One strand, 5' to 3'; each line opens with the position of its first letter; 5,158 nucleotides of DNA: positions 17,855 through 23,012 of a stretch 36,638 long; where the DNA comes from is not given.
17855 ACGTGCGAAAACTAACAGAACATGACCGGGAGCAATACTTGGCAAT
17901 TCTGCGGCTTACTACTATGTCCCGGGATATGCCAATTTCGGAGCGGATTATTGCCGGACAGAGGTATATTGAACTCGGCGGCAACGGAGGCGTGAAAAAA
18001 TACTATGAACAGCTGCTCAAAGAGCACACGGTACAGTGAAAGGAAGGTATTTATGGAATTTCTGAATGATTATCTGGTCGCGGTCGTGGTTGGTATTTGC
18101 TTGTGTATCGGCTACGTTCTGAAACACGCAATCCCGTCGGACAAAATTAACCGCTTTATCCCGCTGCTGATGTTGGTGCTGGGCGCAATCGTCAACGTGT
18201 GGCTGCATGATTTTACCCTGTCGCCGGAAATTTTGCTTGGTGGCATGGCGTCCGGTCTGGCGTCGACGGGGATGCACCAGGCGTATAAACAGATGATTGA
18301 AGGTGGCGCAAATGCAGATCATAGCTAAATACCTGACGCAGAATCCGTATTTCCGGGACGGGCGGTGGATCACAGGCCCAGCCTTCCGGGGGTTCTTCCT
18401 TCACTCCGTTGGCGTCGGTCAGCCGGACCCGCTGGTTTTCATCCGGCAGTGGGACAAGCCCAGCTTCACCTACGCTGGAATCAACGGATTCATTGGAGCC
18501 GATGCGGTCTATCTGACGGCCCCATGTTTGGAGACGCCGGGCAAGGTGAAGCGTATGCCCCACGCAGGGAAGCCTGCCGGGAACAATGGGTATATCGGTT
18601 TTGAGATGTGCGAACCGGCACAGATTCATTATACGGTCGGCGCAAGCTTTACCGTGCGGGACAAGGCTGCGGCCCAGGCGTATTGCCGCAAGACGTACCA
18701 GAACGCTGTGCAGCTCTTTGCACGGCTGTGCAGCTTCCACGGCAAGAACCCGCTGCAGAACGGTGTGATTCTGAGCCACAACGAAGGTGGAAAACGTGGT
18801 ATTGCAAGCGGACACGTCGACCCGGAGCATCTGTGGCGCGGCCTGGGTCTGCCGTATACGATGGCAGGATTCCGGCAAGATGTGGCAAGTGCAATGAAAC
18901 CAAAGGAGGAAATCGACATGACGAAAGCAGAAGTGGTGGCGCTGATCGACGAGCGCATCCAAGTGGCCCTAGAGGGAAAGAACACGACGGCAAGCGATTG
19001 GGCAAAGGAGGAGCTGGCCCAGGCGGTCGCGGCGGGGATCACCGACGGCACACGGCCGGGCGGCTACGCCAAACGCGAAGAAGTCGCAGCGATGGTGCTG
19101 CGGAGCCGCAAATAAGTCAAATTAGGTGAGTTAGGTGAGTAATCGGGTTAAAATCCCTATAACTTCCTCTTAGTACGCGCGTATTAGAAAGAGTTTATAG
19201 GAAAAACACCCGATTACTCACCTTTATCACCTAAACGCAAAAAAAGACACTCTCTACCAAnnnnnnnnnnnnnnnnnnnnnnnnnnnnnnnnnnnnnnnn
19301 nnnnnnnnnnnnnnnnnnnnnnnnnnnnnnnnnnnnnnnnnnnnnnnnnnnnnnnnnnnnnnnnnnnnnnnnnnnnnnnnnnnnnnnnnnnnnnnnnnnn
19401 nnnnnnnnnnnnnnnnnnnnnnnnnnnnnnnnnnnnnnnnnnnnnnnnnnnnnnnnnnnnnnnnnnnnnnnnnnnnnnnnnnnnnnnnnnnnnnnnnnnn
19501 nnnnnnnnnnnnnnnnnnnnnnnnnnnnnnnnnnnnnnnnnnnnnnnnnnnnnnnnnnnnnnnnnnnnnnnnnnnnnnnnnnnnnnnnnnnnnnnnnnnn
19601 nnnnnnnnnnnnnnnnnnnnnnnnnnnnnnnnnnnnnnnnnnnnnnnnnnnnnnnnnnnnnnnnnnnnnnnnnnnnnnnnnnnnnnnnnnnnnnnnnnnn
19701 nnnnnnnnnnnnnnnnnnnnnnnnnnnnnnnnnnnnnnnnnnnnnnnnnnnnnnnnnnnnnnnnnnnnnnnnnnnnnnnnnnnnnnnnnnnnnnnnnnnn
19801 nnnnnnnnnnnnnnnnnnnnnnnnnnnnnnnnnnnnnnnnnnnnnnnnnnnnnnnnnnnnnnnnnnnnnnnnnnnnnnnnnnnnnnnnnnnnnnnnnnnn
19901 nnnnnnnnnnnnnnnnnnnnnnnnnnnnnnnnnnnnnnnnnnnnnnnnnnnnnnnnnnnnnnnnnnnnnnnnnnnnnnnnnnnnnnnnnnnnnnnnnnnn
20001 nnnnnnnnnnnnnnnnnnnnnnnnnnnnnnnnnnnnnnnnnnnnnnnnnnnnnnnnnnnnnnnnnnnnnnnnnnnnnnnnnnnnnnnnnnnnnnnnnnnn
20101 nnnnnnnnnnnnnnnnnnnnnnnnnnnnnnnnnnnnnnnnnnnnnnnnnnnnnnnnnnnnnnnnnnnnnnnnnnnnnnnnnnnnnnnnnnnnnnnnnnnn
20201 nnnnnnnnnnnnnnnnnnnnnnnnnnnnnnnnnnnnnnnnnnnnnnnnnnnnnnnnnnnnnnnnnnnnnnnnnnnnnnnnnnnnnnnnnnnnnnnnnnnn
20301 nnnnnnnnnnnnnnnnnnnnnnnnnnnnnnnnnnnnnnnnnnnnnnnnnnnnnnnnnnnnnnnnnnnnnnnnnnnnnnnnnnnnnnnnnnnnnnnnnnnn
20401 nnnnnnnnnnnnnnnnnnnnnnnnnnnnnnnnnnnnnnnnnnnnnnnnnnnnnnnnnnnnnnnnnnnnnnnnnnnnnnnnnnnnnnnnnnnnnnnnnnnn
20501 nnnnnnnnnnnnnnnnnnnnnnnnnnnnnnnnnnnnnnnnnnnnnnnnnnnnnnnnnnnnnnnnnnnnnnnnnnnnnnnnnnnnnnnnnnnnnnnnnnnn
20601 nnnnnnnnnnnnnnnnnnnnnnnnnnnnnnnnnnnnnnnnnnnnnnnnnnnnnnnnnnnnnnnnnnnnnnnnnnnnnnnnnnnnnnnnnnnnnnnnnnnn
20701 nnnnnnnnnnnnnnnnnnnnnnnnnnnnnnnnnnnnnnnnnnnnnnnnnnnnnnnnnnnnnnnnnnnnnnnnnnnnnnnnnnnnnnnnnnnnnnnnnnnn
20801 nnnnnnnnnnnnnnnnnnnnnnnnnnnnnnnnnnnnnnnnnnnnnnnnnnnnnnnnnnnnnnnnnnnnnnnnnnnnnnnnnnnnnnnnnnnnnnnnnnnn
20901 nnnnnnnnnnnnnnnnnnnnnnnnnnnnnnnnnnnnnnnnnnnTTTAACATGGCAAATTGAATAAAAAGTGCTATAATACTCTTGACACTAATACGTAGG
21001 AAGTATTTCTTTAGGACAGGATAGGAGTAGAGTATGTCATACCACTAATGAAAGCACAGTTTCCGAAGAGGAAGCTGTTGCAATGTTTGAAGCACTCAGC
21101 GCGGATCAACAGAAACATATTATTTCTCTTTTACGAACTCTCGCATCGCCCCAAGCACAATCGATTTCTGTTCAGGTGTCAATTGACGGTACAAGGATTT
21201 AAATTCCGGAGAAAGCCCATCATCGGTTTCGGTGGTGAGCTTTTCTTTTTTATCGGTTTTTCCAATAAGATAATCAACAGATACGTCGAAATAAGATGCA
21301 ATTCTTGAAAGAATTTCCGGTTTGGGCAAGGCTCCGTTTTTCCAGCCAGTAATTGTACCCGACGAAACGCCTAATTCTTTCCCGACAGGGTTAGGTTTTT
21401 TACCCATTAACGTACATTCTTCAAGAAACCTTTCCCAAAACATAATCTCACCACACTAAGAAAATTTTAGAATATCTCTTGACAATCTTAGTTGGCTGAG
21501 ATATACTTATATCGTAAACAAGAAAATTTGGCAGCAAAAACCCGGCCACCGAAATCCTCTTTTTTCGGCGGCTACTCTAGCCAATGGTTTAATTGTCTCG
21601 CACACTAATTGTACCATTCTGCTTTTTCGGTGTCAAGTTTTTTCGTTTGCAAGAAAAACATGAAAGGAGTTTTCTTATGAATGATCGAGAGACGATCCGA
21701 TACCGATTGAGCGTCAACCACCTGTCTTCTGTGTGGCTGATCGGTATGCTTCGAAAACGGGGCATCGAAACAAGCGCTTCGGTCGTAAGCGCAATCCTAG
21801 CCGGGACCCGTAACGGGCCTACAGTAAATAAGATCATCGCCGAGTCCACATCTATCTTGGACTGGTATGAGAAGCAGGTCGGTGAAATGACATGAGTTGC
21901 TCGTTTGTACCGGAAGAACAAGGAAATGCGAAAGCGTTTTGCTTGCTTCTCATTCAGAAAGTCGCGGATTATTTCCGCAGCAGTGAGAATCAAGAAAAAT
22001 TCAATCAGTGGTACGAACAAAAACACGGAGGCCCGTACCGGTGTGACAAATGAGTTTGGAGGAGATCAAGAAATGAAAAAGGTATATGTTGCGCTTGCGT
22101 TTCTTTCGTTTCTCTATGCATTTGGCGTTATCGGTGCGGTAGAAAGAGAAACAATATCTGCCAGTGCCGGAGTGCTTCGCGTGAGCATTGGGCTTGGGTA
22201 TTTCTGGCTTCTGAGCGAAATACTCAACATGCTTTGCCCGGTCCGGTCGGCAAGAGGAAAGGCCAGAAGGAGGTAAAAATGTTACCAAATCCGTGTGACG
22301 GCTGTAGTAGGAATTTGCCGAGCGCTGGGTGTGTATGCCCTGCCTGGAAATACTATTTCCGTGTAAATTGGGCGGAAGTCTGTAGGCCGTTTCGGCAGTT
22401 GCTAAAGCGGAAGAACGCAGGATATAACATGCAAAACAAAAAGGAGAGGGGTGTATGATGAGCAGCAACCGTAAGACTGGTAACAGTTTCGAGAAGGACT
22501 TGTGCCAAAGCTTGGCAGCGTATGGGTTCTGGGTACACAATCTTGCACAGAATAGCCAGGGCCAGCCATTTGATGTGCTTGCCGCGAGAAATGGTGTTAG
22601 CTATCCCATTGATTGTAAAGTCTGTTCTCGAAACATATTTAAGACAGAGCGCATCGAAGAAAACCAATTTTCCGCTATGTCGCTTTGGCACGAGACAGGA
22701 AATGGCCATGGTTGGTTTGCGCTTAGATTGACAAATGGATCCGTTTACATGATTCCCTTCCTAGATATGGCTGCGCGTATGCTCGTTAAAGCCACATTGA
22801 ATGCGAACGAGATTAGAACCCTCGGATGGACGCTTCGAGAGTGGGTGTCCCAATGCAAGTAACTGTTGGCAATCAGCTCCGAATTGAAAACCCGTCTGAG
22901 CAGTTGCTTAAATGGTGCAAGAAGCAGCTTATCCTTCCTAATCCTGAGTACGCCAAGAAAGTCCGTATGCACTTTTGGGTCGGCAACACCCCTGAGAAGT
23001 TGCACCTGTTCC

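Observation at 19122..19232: A 111-bp extended palindrome occurs twice and brackets the whole packaging-structural-lysis block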

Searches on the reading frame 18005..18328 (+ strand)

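Call 22: search_protein_families(library=phrogs, proteins=[window:18005-18328:+], max_evalue=0.001)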
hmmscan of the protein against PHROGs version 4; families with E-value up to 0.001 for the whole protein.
window:18005-18328:+ (107 aa): 2 families
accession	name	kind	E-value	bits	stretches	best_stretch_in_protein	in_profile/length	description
phrog_1129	-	lysis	1.2e-20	74.3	1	17-100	3-83/86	holin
phrog_1299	-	lysis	0.00013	22.6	1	22-101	7-87/100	holin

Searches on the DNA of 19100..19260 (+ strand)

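Call 10: search_dna_similar(query=window:19100-19260:+, collection=phages, mode=distant, max_evalue=0.01)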
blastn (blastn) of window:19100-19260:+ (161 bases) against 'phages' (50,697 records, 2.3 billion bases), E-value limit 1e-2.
Records with a match: 2; places in all: 4; records where one place covers at least 80% of the query: 0.
Best place of each record, by identity: 80-90% 2.
By first word of the organism name: Bacteriophage 2.
By host as written in the record: - 2.
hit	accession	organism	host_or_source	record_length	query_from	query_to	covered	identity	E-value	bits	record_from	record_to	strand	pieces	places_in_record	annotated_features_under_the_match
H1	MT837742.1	Bacteriophage sp.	human fecal samples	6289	23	133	69%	87.6%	1e-27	127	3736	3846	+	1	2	record has no annotation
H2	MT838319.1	Bacteriophage sp.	human fecal samples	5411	25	136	70%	86.6%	8e-30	135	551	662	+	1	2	record has no annotation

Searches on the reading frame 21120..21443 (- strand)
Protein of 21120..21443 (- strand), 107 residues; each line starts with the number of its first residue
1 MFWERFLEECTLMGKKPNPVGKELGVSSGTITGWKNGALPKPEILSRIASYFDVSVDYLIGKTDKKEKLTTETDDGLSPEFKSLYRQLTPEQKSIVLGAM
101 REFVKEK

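Call 7: search_protein_families(library=pfam, proteins=[window:21120-21443:-], max_evalue=0.01)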
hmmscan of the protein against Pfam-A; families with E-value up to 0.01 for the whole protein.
window:21120-21443:- (107 aa): 2 families
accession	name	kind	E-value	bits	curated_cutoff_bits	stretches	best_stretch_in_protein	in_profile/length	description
PF01381.28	HTH_3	-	2.4e-07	31.1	23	1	19-59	14-55/55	Helix-turn-helix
PF12844.13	HTH_19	-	0.0073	16.6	30.2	0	22-64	20-63/64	Helix-turn-helix domain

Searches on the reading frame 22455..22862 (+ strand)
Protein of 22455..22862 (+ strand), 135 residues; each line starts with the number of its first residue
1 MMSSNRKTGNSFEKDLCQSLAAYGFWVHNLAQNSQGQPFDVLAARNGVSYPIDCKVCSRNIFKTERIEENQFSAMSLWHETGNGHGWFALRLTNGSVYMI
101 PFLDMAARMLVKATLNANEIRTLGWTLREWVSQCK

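Call 40: search_protein_families(library=pfam, proteins=[window:22455-22862:+], max_evalue=0.01)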
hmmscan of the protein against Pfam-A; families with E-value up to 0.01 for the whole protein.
window:22455-22862:+ (135 aa): 1 family
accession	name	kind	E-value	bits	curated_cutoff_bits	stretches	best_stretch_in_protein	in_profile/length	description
PF01870.24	Hjc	-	4.4e-05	23.8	21.1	1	12-101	2-90/93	Archaeal holliday junction resolvase (hjc)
